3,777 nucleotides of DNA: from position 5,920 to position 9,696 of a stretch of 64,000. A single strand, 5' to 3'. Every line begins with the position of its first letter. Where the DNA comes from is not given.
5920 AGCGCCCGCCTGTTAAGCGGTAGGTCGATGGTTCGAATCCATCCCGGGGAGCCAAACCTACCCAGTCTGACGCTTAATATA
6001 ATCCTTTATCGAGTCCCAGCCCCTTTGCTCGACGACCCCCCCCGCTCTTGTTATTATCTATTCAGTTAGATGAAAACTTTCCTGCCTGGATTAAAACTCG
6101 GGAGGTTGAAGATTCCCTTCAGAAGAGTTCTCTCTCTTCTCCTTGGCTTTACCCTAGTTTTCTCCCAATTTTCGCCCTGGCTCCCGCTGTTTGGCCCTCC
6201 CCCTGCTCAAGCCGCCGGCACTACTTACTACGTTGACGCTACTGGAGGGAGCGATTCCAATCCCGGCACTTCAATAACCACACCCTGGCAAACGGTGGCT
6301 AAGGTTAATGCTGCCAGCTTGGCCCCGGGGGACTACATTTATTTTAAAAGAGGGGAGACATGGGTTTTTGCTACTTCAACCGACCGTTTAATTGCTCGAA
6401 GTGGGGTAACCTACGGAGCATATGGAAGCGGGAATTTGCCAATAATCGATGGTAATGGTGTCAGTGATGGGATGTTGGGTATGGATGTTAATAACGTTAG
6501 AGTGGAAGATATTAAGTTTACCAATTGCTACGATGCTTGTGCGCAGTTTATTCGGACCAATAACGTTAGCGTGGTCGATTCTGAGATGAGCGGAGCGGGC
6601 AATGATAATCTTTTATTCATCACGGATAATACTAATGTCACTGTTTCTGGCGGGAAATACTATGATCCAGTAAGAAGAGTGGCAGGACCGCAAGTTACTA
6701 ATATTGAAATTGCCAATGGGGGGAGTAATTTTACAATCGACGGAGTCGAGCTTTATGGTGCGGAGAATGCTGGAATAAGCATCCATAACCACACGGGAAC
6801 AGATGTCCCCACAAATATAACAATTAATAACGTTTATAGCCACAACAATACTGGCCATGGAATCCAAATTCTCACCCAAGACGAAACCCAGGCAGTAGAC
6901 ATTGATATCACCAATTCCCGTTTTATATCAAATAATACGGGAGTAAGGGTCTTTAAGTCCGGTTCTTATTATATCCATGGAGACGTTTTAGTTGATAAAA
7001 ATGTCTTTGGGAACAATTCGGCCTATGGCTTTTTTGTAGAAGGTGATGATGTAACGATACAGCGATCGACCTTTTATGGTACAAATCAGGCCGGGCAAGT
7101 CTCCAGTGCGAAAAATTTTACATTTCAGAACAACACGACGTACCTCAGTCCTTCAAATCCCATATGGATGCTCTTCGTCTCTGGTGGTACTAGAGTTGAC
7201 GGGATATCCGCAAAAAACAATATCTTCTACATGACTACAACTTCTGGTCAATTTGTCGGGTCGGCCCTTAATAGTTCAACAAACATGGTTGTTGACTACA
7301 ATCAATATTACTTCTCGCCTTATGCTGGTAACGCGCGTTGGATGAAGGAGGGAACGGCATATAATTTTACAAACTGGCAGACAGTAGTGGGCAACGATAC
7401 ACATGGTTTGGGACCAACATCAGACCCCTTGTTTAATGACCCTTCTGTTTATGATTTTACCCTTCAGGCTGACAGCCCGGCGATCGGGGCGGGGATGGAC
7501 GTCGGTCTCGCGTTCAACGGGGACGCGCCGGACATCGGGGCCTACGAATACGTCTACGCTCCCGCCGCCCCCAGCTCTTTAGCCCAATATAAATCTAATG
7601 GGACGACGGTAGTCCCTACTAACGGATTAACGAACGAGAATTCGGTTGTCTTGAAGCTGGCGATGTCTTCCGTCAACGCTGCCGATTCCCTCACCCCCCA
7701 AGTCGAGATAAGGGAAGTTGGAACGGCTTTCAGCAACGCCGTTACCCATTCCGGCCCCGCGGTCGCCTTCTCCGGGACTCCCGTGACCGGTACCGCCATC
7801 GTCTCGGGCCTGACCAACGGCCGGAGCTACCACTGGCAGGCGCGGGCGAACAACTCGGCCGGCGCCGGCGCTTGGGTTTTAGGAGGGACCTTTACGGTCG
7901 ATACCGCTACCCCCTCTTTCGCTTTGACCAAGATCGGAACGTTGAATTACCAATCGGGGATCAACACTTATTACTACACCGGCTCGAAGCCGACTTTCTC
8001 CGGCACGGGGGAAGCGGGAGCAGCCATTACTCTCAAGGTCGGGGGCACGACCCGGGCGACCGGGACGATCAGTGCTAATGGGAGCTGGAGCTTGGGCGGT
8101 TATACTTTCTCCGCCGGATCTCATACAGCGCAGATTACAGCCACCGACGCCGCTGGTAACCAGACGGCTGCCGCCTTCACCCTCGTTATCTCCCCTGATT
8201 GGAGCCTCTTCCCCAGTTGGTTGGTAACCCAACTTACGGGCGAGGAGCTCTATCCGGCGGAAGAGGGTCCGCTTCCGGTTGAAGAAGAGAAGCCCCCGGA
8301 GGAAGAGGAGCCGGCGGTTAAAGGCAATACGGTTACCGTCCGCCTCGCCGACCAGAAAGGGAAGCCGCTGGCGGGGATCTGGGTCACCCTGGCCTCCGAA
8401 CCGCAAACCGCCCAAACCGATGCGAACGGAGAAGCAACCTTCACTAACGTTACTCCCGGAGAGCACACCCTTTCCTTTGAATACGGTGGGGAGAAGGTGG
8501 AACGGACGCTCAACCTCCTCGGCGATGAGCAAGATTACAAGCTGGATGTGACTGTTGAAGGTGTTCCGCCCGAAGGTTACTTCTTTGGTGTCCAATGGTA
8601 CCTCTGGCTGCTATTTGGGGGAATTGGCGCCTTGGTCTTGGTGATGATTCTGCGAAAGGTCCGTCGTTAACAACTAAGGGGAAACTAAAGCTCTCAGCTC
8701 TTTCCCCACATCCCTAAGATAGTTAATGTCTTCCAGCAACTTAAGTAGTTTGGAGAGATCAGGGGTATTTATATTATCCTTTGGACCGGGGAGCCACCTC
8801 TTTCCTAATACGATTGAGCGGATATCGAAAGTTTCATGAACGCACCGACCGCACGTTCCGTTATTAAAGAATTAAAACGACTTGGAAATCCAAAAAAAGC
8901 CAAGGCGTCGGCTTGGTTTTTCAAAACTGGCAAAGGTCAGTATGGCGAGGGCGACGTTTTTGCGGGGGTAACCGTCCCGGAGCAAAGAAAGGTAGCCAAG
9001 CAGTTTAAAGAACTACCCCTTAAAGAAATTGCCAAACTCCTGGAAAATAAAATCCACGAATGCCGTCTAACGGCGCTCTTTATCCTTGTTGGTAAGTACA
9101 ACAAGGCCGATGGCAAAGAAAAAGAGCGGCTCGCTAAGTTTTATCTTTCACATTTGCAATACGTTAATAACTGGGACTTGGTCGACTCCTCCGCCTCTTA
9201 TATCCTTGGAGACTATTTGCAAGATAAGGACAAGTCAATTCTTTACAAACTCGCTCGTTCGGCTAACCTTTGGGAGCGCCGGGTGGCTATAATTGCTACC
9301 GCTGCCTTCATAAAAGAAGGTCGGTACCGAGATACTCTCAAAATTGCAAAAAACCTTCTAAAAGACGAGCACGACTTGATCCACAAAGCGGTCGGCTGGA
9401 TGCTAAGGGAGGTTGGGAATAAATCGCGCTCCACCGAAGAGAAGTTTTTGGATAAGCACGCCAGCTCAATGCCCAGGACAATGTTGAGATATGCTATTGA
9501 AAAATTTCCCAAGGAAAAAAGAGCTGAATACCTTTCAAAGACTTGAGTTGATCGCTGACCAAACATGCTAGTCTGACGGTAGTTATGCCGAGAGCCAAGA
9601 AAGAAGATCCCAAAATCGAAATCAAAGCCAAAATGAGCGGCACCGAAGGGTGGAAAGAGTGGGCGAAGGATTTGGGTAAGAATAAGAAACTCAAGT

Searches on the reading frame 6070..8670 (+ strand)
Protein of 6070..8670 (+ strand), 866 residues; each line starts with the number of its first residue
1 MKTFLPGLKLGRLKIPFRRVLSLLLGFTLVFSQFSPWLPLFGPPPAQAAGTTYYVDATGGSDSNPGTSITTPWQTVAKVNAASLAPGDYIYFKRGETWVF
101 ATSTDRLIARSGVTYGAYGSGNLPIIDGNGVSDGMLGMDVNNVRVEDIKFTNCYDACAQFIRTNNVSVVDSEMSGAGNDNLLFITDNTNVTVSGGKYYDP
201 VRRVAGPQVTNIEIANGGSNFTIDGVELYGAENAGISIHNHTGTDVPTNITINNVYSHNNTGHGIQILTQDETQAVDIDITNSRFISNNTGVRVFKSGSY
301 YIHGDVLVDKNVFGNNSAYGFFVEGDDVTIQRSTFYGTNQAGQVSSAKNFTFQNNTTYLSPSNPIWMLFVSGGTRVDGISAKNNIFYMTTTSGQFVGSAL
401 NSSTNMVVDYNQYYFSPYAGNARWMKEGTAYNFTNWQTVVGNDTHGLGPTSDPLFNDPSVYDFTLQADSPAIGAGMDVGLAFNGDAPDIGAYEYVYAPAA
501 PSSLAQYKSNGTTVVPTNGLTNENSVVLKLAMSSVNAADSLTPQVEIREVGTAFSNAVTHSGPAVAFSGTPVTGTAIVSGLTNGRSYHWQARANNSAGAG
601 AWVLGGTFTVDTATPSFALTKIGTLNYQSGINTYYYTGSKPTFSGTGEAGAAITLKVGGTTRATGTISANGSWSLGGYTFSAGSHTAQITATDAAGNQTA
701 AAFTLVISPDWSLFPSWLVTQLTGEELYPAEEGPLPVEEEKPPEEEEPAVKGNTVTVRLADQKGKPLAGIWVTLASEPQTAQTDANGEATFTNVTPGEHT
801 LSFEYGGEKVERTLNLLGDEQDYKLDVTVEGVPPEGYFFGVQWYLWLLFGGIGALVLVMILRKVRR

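Call 3: search_protein_families(library=pfam, proteins=[window:6070-8670:+], max_evalue=0.1)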
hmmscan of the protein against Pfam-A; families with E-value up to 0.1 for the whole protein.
window:6070-8670:+ (866 aa): 14 families
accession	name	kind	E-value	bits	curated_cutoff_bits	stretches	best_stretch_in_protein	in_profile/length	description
PF13620.12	CarboxypepD_reg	-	3.5e-10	40.5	32.3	1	754-829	1-81/82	Carboxypeptidase regulatory-like domain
PF19077.6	Big_13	-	3.1e-09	37.7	27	1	639-707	27-100/102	Bacterial Ig-like domain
PF02369.22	Big_1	-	3.3e-06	27.5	34.9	1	752-808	18-84/93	Bacterial Ig-like domain (group 1)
PF17936.7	Big_6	-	4.3e-06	27.3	27.6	1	642-702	16-77/83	Bacterial Ig domain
PF13715.12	CarbopepD_reg_2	-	2.6e-05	24.6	32.2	1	761-817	8-65/88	CarboxypepD_reg-like domain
PF24025.1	Ig_DR_A0283-like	-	2.8e-05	24.8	27.1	1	748-803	2-62/102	DR_A0283-like, Ig-like domain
PF17802.7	SpaA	-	0.00026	21.5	23.1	1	755-801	3-56/91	Prealbumin-like fold domain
PF17161.10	DUF5123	-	0.0011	20.5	35.1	1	350-471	1-104/113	Domain of unknown function (DUF5123)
PF17210.9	SdrD_B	-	0.0015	19.2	29.7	1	761-822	18-82/112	SdrD B-like domain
PF17789.7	MG4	-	0.003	18.2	24.7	1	754-800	17-66/95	Macroglobulin domain MG4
PF00630.25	Filamin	-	0.0058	17.9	26.9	0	751-811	21-88/93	Filamin/ABP280 repeat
PF16655.11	PhoD_N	-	0.0068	17.4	30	0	544-596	31-81/90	PhoD-like phosphatase, N-terminal domain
PF10670.15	DUF4198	-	0.02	15.5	34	1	750-804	144-206/209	Domain of unknown function (DUF4198)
PF02494.22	HYR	-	0.061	14.1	21.7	0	677-706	51-80/81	HYR domain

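Call 4: search_protein_families(library=ncbifam, proteins=[window:6070-8670:+], max_evalue=0.1)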
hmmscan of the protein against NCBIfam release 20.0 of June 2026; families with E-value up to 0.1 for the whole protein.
window:6070-8670:+ (866 aa): 4 families
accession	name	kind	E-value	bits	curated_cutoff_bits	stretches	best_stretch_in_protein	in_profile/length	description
NF033510.3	Ca_tandemer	repeat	5.1e-10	39.6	50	1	607-698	3-95/96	Ca2+-stabilized repeat-containing adhesin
NF047897.1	LctobiosidLnbX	equivalog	3e-09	35.3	2500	1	47-133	40-133/1498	lacto-N-biosidase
NF040520.1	Ig_like_BLP2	equivalog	1e-05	23.9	750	1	639-700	538-600/730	Ig-like repeat protein Blp2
NF041518.1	choice_anch_Q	domain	0.0021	18.3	25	1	458-494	12-57/58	choice-of-anchor Q domain-containing protein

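Call 36: find_homologous_proteins(query=window:6070-8670:+, max_evalue=1e-10)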
Query window:6070-8670:+ (866 aa): 105 proteins with E <= 1e-10 among 8000 candidates.
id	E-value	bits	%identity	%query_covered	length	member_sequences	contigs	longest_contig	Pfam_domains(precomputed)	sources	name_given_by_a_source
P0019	0.0e+0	1962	100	100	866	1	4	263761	PF02369.23,PF13620.13,PF19077.7,PF17936.8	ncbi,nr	ncbi:hypothetical protein GTO10_01845 [Candidatus Saccharibacteria bacterium]|nr:hypothetical protei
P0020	9.8e-227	774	64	64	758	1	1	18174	PF13229.13,PF00041.28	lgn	-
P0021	5.0e-216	738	57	65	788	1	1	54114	PF13715.13,PF13620.13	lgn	-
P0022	4.5e-147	510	53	56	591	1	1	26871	PF13229.13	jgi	jgi:hypothetical protein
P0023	4.8e-141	490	49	55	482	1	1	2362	-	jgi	jgi:hypothetical protein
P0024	1.0e-138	482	44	66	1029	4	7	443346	PF13229.13,PF13620.13,PF19077.7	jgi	jgi:hypothetical protein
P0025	2.5e-88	316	39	51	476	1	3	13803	PF13229.13,PF17161.11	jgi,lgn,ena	-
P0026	2.2e-68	250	38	36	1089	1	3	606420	PF13229.13,PF13715.13,PF13620.13,PF00041.28,PF05048.20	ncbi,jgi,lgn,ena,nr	ncbi:MAG TPA: right-handed parallel beta-helix repeat-containing protein [Patescibacteria group bact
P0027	2.7e-67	246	37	52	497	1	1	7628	PF13229.13,PF22842.4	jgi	jgi:hypothetical protein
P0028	8.2e-41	159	37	39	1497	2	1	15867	PF13229.13,PF17957.8,PF13287.13,PF13290.14,PF19077.7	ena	-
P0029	4.3e-35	140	28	53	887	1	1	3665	PF16318.12,PF13229.13,PF17161.11,PF05048.20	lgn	-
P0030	1.5e-29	121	24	54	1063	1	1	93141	PF13229.13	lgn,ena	-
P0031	3.1e-29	120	41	19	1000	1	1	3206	PF13229.13,PF00041.28,PF16656.12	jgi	-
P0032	1.1e-27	115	28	51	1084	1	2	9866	-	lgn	-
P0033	1.1e-26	112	26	51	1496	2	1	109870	PF13229.13,PF18998.7,PF05048.20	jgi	jgi:hypothetical protein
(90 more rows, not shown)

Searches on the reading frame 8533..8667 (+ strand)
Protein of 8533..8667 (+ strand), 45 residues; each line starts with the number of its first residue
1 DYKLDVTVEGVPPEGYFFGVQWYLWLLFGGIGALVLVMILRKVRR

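Call 65: search_protein_families(library=ncbifam, proteins=[window:8533-8667:+], max_evalue=10)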
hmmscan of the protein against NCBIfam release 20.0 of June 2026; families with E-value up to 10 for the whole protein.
seq(45 aa): 1 family
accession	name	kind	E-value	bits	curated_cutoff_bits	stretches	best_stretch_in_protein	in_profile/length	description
TIGR03370.1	VPLPA-CTERM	domain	2.4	8.3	25.35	1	24-37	7-20/25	VPLPA-CTERM sorting domain-containing protein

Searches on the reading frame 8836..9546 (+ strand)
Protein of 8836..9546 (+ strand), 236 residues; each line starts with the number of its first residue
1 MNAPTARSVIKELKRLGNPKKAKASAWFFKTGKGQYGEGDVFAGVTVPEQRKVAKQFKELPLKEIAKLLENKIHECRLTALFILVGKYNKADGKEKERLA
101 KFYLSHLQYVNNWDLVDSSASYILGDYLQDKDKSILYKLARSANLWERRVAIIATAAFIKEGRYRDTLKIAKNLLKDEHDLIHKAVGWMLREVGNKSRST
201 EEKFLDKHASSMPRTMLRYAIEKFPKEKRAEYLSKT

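Call 78: search_protein_families(library=pfam, proteins=[window:8836-9546:+], max_evalue=0.001)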
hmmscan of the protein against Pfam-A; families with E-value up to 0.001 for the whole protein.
window:8836-9546:+ (236 aa): 1 family
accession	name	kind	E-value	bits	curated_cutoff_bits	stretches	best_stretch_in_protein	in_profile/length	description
PF08713.17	DNA_alkylation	-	6e-66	222.6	21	1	10-224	2-213/213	DNA alkylation repair enzyme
